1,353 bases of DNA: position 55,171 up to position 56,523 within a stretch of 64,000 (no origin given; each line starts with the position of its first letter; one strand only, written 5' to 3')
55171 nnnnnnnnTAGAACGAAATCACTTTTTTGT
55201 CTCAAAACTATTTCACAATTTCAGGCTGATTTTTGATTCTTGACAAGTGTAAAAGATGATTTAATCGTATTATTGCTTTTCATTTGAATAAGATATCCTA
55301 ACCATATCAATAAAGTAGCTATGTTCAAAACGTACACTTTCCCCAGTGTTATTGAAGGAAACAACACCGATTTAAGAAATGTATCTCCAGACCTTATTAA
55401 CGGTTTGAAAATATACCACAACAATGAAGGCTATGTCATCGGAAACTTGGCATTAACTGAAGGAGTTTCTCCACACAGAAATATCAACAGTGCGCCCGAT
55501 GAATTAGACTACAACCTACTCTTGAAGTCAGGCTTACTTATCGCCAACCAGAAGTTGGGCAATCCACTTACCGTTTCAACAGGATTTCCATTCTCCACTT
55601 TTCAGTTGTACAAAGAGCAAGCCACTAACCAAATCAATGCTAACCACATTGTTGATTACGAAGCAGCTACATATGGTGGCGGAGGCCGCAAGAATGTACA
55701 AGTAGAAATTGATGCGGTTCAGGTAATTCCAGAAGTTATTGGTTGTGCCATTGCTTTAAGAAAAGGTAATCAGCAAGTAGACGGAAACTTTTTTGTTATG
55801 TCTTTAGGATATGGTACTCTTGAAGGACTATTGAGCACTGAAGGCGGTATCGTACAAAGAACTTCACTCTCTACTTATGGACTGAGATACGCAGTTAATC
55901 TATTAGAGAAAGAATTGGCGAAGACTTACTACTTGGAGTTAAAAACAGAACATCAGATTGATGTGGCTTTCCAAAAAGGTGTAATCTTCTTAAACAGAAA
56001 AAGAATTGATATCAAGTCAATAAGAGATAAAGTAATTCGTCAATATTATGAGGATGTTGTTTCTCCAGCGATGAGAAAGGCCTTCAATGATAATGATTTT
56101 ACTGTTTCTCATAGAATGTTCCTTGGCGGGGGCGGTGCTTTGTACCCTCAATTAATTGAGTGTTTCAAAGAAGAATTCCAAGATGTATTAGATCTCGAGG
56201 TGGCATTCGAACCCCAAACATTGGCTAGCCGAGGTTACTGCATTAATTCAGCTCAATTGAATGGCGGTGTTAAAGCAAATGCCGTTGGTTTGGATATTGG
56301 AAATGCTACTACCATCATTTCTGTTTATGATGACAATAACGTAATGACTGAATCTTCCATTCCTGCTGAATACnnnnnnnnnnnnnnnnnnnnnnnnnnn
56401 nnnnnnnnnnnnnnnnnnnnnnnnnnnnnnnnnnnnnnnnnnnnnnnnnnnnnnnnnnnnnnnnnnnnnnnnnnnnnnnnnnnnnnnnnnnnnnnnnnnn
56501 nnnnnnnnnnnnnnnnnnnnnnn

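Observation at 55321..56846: Circularly permuted actin-like ATPase coupled to a bactofilin: candidate new two-filament cytoskeletal system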

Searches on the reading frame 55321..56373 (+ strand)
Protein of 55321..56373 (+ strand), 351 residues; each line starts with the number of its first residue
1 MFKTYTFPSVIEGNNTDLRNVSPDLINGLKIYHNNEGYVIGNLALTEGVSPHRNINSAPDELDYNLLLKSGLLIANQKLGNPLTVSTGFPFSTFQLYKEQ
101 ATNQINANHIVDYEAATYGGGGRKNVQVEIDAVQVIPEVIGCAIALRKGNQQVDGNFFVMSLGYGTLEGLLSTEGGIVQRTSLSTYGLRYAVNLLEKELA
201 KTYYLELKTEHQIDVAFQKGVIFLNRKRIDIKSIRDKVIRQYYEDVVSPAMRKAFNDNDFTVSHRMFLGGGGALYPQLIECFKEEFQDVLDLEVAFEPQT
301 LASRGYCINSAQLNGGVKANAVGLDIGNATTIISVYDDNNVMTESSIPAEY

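Call 3: search_protein_families(library=pfam, proteins=[window:55321-56373:+], max_evalue=1)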
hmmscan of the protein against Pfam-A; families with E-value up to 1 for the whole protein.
window:55321-56373:+ (351 aa): 2 families
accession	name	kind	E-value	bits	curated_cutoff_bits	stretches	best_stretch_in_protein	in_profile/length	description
PF14450.12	FtsA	-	0.0049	17.7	31.8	0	322-348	1-27/127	Cell division protein FtsA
PF06723.19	MreB_Mbl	-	0.015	14.6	27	0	320-349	2-31/327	MreB/Mbl protein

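Call 4: search_protein_families(library=ncbifam, proteins=[window:55321-56373:+], max_evalue=1)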
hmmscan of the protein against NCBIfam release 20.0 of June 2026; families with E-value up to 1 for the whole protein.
window:55321-56373:+ (351 aa): 2 families
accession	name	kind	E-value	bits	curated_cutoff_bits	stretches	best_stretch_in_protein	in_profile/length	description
NF052678.1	morpho_FcmB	equivalog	0.0027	16.7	300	1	29-146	94-201/373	filament morphology actin-like protein FcmB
NF010539.0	PRK13927.1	subfamily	0.096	11.6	293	0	318-347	5-34/339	rod shape-determining protein MreB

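Call 5: search_solved_structures(query=window:55321-56373:+, max_evalue=10, show_alignments=3)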
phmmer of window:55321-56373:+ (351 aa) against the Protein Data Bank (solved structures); distinct sequences matched with E-value up to 10: 2.
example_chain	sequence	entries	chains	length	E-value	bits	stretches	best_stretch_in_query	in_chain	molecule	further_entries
11he_L6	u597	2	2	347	1.3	11.8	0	11-55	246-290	large ribosomal subunit protein eL6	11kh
1kgy_E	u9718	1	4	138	1.3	11.7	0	153-183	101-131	EPHRIN-B2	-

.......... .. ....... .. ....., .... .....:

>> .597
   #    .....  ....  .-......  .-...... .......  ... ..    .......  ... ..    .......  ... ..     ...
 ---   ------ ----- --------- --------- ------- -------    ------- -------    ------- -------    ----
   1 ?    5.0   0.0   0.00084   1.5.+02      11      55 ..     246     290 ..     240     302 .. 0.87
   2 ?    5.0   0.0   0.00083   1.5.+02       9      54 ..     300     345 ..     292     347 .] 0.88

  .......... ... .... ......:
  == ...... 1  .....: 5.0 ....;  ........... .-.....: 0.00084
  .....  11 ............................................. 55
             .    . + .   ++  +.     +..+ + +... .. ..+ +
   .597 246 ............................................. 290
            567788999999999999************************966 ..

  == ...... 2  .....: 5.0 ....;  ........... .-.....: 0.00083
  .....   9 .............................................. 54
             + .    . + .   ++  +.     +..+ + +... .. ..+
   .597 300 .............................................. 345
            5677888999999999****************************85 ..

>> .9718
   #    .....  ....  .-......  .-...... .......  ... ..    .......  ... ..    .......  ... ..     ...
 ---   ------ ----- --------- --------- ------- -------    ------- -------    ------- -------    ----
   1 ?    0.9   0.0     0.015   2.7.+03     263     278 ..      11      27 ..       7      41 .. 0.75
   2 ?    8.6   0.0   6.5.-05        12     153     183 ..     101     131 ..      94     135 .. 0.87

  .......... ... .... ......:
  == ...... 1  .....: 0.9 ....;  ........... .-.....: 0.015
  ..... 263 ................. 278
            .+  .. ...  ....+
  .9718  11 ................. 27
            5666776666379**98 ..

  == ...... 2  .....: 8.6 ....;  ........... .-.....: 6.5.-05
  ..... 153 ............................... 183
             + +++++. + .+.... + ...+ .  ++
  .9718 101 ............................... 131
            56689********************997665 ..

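Call 6: find_homologous_proteins(query=window:55321-56373:+, max_evalue=0.001)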
Query window:55321-56373:+ (351 aa): 478 proteins with E <= 0.001 among 2846 candidates; the best 120 are listed.
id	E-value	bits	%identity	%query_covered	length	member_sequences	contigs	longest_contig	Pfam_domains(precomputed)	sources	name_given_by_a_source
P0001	3.0e-230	782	100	100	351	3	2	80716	PF17989.8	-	-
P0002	8.0e-214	728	91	100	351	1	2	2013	PF17989.8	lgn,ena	-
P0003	3.9e-213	725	91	100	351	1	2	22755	PF17989.8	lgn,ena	-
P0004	1.1e-212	724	91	100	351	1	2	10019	PF17989.8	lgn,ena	-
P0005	3.4e-210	716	90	100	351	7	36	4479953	PF17989.8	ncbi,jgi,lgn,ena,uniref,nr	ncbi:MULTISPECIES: ParM/StbA family protein [Roseivirga]|jgi:hypothetical protein|uniref:Actin-like 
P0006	1.8e-209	713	89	100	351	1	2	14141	PF17989.8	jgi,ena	-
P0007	7.3e-209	711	89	100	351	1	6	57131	PF17989.8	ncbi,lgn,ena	-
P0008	1.8e-207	707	89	100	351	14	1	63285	PF17989.8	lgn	-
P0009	4.4e-204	696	86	100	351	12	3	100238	PF17989.8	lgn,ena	-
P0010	1.3e-203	694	86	100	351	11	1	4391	PF17989.8,PF21522.4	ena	-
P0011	1.3e-203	694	87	100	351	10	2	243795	PF17989.8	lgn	-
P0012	1.8e-203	693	86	100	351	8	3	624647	PF17989.8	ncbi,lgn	-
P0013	7.5e-202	688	85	100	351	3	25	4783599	PF17989.8,PF21522.4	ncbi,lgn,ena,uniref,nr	ncbi:hypothetical protein BXY85_3615 [Roseivirga pacifica]|uniref:Actin-like protein N-terminal doma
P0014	5.0e-200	682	84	100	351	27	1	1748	PF17989.8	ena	-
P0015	5.3e-200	682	87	96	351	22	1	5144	PF17989.8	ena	-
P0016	1.1e-199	681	83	100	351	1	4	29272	PF17989.8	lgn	-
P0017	5.7e-199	679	84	100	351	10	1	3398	PF17989.8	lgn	-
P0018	1.4e-198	677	83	100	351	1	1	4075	PF17989.8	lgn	-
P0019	1.7e-198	677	83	100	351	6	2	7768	PF17989.8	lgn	-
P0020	2.7e-198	676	83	100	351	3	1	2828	PF17989.8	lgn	-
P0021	4.4e-198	676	84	100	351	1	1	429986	PF17989.8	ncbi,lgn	-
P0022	6.6e-198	675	86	96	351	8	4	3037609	PF17989.8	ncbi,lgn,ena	-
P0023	7.6e-198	675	83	100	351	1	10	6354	PF17989.8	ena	-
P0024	3.5e-197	673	83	100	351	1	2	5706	PF17989.8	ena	-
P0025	7.7e-197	672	83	100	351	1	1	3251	PF17989.8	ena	-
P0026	5.3e-196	669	81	100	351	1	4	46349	PF17989.8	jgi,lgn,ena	-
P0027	5.5e-196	669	84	100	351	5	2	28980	PF17989.8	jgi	-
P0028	1.5e-193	661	82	100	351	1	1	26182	PF17989.8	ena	-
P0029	5.4e-192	656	81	100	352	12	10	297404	PF17989.8,PF21522.4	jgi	jgi:plasmid segregation protein ParM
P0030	1.0e-189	648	80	100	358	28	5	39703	PF17989.8,PF21522.4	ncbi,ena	-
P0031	3.5e-169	581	74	97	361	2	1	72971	PF17989.8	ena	-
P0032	2.0e-161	555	91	77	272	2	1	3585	PF17989.8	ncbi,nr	ncbi:MAG: hypothetical protein HWE07_05550, partial [Cytophagia bacterium]|nr:hypothetical protein [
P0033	1.6e-144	500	64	94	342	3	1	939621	PF17989.8,PF21522.4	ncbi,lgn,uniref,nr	ncbi:hypothetical protein [Penaeicola halotolerans]|uniref:ParM/StbA family protein n=1 Tax=Penaeico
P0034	4.6e-137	475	62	94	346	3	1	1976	PF17989.8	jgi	jgi:plasmid segregation protein ParM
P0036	2.9e-133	463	59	94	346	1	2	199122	PF17989.8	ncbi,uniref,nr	ncbi:ParM/StbA family protein [Mongoliitalea lutea]|uniref:Actin-like protein N-terminal domain-cont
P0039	8.6e-133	461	59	94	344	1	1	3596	PF17989.8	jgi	jgi:plasmid segregation protein ParM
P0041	4.5e-132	459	61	94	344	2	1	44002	PF17989.8,PF21522.4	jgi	jgi:plasmid segregation protein ParM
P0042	6.4e-132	458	59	97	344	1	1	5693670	PF17989.8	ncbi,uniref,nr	ncbi:hypothetical protein KZP23_02885 [Echinicola marina]|uniref:ParM/StbA family protein n=1 Tax=Ec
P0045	4.9e-131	455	56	97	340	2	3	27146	PF17989.8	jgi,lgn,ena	-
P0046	5.5e-131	455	59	94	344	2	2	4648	PF17989.8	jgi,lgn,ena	jgi:glycerol-3-phosphate responsive antiterminator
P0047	8.1e-131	455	59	95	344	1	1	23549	PF17989.8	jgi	jgi:plasmid segregation protein ParM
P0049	1.3e-130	454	57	96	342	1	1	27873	PF17989.8,PF21522.4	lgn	-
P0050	1.6e-130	454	57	96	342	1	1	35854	PF17989.8,PF21522.4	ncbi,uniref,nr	ncbi:ParM/StbA family protein [Lunatibacter salilacus]|uniref:ParM/StbA family protein n=1 Tax=Lunat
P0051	2.0e-130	453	59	94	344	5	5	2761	PF17989.8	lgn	-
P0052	3.7e-130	452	57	97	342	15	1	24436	PF17989.8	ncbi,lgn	-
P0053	3.7e-130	452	56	96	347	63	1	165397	PF17989.8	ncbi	ncbi:ParM/StbA family protein [Cyclobacterium xiamenense]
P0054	1.1e-129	451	57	96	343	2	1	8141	PF17989.8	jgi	jgi:plasmid segregation protein ParM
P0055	1.1e-129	451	57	96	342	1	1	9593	PF17989.8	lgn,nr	nr:hypothetical protein [Cytophagales bacterium]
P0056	2.0e-129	450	56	97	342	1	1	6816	PF17989.8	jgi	jgi:plasmid segregation protein ParM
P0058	2.9e-129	450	58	96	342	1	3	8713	PF17989.8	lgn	-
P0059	3.7e-129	449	59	93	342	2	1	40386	PF17989.8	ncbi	ncbi:ParM/StbA family protein [Flagellimonas marinaquae]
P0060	5.2e-129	449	56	96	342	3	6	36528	PF17989.8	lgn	-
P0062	9.3e-129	448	56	96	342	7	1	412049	PF17989.8,PF21522.4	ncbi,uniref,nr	ncbi:ParM/StbA family protein [Lunatimonas salinarum]|uniref:ParM/StbA family protein n=1 Tax=Lunati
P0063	9.3e-129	448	58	93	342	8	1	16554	PF17989.8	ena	-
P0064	4.1e-128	446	56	96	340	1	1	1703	PF17989.8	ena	-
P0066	5.5e-128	445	56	96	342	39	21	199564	PF17989.8,PF21522.4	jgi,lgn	-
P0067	6.5e-128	445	58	94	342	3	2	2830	PF17989.8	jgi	jgi:plasmid segregation protein ParM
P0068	6.9e-128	445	55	97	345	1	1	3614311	PF17989.8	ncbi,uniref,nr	ncbi:ParM/StbA family protein [Litoribacter populi]|uniref:ParM/StbA family protein n=1 Tax=Litoriba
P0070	2.0e-127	443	57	97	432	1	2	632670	PF17989.8,PF21522.4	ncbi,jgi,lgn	-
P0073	4.3e-127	442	57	96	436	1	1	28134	PF17989.8,PF21522.4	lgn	-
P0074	4.9e-127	442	55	97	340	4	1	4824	PF17989.8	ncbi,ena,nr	ncbi:MAG TPA: ParM/StbA family protein [Balneolales bacterium]|nr:ParM/StbA family protein [Balneola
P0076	2.8e-126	440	56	96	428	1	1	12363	PF17989.8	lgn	-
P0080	6.9e-126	438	55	100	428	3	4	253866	PF17989.8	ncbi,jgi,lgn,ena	-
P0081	1.4e-125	437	55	98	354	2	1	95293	PF17989.8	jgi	jgi:hypothetical protein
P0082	1.8e-125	437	56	96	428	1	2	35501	PF17989.8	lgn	-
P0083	2.4e-125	437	56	95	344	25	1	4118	PF17989.8,PF21522.4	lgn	-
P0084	9.3e-125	435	55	97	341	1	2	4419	PF17989.8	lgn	-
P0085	1.3e-124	434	56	96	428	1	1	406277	PF17989.8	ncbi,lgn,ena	-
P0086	1.9e-124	434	57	95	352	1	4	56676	PF17989.8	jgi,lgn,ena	-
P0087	4.7e-124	432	56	95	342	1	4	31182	PF17989.8,PF21522.4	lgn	-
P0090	4.3e-121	423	54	95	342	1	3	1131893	PF17989.8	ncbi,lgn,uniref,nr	ncbi:ParM/StbA family protein [Cecembia rubra]|uniref:Actin-like protein N-terminal domain-containin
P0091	1.1e-120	421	54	95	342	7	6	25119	PF17989.8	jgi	jgi:plasmid segregation protein ParM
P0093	2.4e-119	417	54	95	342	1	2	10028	PF17989.8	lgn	-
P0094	4.0e-119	416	55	95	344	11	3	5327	PF17989.8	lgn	-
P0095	5.4e-119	416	54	97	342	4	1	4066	PF17989.8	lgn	-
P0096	1.2e-118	415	53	97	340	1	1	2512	PF17989.8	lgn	-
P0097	4.9e-118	413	55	94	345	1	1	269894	PF17989.8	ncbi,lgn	ncbi:MAG: ParM/StbA family protein [Nitritalea sp.]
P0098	1.5e-117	411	54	95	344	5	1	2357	PF17989.8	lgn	-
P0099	4.0e-117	410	54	95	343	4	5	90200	PF17989.8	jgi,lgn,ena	jgi:hypothetical protein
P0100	2.7e-116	407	54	95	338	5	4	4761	PF17989.8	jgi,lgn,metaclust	metaclust:\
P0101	2.7e-116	407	52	96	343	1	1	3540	PF17989.8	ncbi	-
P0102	6.3e-116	406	57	87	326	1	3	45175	PF17989.8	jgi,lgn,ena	-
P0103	1.1e-115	405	49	95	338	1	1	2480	PF17989.8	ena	-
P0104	1.5e-115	405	53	95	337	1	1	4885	PF17989.8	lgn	-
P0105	4.9e-115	403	48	95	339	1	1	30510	PF17989.8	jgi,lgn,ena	-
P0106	6.1e-115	402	50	96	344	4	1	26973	PF17989.8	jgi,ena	-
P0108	9.3e-115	402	51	96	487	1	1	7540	PF17989.8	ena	-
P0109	9.9e-115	402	53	94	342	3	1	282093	PF17989.8,PF21522.4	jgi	jgi:plasmid segregation protein ParM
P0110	1.8e-114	401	47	97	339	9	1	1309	PF17989.8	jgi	-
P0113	3.9e-114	400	47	97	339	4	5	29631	PF17989.8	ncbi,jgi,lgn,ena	ncbi:MAG TPA: ParM/StbA family protein [Mucilaginibacter sp.]|jgi:hypothetical protein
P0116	1.1e-113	398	50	96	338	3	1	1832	PF17989.8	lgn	-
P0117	2.1e-113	397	49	95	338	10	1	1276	PF17989.8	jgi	jgi:plasmid segregation protein ParM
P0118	2.3e-113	397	48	95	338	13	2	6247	PF17989.8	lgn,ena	-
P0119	3.7e-113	397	50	95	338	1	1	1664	PF17989.8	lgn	-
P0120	4.6e-113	396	50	95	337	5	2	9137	PF17989.8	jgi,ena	-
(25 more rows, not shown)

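Call 8: search_protein_families(library=pfam, proteins=[window:55321-56373:+], max_evalue=10)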
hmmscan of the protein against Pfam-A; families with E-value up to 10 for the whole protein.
seq(351 aa): 2 families
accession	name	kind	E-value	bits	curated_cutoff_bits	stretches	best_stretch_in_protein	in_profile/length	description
PF14450.12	FtsA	-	0.0049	17.7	31.8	1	322-348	1-27/127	Cell division protein FtsA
PF06723.19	MreB_Mbl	-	0.015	14.6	27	1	320-349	2-31/327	MreB/Mbl protein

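Call 13: search_solved_structures(query=A1, max_evalue=10, show_alignments=4)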
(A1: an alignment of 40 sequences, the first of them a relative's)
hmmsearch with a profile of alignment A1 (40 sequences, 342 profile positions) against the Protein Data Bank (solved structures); distinct sequences matched with E-value up to 10: 12.
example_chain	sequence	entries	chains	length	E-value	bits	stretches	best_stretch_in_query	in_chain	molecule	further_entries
11he_L6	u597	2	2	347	0.0016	20.5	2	10-55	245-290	large ribosomal subunit protein eL6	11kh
8x1i_B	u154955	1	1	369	0.0017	20.4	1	35-245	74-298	ParM present of genome of Desufitobacterium hafniense - Dh-cParM1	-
1nge_A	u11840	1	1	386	0.012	17.6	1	131-182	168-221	HEAT-SHOCK COGNATE 70 kD PROTEIN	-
8w1m_A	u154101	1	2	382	0.058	15.4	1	130-219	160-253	Chaperone protein DnaK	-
1qqm_A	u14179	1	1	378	0.14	14.1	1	132-181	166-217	D199S MUTANT OF BOVINE 70 KILODALTON HEAT SHOCK PROTEIN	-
9dvi_B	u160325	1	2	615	0.23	13.4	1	130-218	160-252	Chaperone protein DnaK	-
3gl1_A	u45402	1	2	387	0.4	12.6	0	270-301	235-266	Heat shock protein SSB1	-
4ujc_BE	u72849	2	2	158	1.2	11.1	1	10-55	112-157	60S RIBOSOMAL PROTEIN L6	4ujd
9q2m_E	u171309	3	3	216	1.3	10.9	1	8-55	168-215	60S ribosomal protein L6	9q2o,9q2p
3j7o_E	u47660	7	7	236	1.4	10.8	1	10-55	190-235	Ribosomal protein eL6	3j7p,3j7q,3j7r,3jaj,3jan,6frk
7a01_T2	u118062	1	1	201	1.5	10.7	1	10-55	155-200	60S ribosomal protein L6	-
6zvk_T2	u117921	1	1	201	1.6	10.6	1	10-55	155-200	60S ribosomal protein L6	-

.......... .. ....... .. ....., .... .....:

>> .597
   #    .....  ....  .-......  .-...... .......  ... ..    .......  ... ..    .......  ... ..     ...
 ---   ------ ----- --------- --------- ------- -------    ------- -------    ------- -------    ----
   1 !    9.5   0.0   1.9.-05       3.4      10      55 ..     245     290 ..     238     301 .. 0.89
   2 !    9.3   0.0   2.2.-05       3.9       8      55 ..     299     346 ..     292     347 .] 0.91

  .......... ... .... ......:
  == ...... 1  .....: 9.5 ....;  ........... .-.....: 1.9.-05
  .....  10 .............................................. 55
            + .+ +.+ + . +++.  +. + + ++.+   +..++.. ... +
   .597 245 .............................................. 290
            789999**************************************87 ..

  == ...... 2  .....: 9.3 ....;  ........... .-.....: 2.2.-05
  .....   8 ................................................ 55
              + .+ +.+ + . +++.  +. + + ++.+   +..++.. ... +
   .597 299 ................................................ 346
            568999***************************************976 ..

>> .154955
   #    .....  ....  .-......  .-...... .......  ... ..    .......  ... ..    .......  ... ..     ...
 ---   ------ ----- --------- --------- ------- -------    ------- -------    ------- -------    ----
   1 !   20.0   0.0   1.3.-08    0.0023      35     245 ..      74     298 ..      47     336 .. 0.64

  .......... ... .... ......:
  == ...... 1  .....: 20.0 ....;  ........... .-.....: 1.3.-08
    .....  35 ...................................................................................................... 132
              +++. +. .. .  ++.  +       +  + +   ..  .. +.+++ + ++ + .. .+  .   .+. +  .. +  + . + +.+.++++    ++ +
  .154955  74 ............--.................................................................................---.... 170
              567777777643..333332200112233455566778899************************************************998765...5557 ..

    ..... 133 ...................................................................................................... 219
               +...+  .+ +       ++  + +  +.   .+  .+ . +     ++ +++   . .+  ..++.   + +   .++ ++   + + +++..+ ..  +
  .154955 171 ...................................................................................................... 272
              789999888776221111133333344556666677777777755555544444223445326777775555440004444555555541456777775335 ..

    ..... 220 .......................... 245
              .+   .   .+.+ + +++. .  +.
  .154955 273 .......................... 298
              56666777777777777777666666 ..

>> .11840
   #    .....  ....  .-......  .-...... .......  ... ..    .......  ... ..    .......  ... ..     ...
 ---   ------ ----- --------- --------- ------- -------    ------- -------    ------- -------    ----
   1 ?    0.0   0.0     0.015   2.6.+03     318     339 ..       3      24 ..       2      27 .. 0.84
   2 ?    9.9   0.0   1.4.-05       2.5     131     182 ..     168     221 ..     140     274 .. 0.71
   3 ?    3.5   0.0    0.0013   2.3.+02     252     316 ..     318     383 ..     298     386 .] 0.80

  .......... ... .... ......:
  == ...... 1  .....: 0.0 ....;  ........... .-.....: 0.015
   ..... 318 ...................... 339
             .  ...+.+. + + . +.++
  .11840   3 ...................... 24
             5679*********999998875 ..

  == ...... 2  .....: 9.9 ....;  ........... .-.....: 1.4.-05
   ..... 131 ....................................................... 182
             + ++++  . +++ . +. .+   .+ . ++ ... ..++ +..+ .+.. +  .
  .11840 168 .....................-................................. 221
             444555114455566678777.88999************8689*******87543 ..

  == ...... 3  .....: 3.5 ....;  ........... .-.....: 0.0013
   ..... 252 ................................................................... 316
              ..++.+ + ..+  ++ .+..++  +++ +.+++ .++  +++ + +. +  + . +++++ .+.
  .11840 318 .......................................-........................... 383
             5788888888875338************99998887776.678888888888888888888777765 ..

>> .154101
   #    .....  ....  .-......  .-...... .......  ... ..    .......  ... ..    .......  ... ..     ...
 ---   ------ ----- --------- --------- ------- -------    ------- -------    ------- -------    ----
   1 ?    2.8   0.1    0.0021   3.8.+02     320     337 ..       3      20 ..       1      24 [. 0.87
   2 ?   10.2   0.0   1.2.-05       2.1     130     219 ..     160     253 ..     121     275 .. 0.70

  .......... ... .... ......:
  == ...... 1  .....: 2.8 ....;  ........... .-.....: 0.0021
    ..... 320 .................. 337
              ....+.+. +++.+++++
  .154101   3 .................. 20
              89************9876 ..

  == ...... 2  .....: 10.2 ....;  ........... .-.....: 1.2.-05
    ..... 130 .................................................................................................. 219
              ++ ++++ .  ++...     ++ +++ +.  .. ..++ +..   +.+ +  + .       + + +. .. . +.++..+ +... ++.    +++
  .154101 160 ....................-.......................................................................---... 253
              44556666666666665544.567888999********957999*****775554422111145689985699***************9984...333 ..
